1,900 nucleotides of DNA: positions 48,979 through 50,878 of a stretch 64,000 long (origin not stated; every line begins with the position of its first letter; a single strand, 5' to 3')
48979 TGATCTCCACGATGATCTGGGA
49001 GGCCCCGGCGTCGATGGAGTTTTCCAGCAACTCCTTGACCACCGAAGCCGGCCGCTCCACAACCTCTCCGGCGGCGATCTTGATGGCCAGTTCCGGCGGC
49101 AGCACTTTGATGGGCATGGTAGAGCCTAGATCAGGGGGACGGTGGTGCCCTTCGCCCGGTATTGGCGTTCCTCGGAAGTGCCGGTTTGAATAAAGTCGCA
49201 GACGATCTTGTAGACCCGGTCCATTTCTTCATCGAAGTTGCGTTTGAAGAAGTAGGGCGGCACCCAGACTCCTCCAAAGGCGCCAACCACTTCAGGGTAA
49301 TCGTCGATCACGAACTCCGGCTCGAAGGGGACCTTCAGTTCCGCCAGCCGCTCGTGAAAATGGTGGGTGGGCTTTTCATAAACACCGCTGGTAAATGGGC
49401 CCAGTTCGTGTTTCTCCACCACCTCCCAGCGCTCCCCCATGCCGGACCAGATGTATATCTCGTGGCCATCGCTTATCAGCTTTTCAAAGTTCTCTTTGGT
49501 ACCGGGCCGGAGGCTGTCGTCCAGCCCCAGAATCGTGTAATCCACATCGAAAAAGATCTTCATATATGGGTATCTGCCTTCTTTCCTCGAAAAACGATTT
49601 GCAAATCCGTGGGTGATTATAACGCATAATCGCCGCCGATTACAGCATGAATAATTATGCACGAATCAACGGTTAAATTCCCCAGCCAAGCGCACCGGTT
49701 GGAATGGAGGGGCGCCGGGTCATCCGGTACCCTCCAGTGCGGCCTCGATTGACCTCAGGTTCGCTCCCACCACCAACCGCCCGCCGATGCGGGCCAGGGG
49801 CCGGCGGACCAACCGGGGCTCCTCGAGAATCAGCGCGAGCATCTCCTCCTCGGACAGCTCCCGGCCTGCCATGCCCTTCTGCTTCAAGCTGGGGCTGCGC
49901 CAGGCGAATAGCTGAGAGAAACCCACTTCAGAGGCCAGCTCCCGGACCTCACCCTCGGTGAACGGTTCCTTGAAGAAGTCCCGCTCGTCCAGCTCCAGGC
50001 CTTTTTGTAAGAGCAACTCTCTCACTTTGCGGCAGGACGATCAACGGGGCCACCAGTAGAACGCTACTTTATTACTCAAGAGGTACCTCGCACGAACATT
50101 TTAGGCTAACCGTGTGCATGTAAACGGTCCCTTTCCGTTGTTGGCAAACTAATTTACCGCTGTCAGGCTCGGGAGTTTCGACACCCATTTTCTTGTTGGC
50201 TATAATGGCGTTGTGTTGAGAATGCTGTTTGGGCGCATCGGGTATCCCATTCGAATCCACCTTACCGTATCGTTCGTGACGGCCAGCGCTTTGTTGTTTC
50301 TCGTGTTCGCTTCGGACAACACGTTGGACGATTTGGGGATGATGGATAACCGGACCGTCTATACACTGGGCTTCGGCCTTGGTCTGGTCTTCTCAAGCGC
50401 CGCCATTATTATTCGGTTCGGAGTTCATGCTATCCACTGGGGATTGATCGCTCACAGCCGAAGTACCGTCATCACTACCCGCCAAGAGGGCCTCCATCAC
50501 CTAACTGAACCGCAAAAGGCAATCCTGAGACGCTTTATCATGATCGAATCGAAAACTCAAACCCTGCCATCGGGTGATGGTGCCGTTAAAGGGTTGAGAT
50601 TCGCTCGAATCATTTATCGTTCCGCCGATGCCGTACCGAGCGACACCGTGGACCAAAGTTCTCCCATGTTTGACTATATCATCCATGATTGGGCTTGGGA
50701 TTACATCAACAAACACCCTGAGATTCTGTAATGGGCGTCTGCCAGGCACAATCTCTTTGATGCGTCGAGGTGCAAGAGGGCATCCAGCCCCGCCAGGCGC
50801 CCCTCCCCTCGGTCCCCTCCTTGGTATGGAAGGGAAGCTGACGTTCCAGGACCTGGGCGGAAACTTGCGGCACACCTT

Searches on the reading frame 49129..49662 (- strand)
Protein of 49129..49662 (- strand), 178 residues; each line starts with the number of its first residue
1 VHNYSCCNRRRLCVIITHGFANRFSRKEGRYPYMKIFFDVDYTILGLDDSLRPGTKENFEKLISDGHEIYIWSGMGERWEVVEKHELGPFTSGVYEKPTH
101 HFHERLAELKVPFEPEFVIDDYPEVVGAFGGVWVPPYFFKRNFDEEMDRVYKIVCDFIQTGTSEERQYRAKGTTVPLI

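Call 56: search_protein_families(library=pfam, proteins=[window:49129-49662:-], max_evalue=0.001)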
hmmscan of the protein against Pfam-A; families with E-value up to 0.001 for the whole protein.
window:49129-49662:- (178 aa): 0 families

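Call 66: search_protein_families(library=phrogs, proteins=[window:49129-49662:-], max_evalue=0.001)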
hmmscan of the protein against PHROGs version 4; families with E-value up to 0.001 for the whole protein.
window:49129-49662:- (178 aa): 1 family
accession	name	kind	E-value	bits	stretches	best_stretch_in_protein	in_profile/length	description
phrog_1238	-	moron, auxiliary metabolic gene and host takeover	0.00017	22.2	1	21-75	10-69/155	phosphoheptose isomerase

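Call 68: search_protein_families(library=padloc, proteins=[window:49129-49662:-], max_evalue=0.001)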
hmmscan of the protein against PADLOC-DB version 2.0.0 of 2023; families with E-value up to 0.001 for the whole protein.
window:49129-49662:- (178 aa): 0 families

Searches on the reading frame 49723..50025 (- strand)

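Call 56: search_protein_families(library=pfam, proteins=[window:49723-50025:-], max_evalue=0.001)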
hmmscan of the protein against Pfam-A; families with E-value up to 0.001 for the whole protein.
window:49723-50025:- (101 aa): 1 family
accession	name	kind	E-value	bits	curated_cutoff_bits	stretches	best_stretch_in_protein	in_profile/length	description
PF03960.21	ArsC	-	2e-10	41.3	24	1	32-95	15-78/79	ArsC family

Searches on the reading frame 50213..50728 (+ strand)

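Call 56: search_protein_families(library=pfam, proteins=[window:50213-50728:+], max_evalue=0.001)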
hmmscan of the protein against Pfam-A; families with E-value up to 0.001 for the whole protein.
window:50213-50728:+ (172 aa): 1 family
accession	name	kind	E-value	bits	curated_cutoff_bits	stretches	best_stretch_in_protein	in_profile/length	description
PF14163.11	SieB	-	3.2e-19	69.4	26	1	28-169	9-147/147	Super-infection exclusion protein B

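Call 66: search_protein_families(library=phrogs, proteins=[window:50213-50728:+], max_evalue=0.001)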
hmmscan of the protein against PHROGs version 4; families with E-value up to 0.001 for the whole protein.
window:50213-50728:+ (172 aa): 0 families

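Call 68: search_protein_families(library=padloc, proteins=[window:50213-50728:+], max_evalue=0.001)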
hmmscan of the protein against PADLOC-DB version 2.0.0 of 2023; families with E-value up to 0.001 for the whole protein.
window:50213-50728:+ (172 aa): 0 families
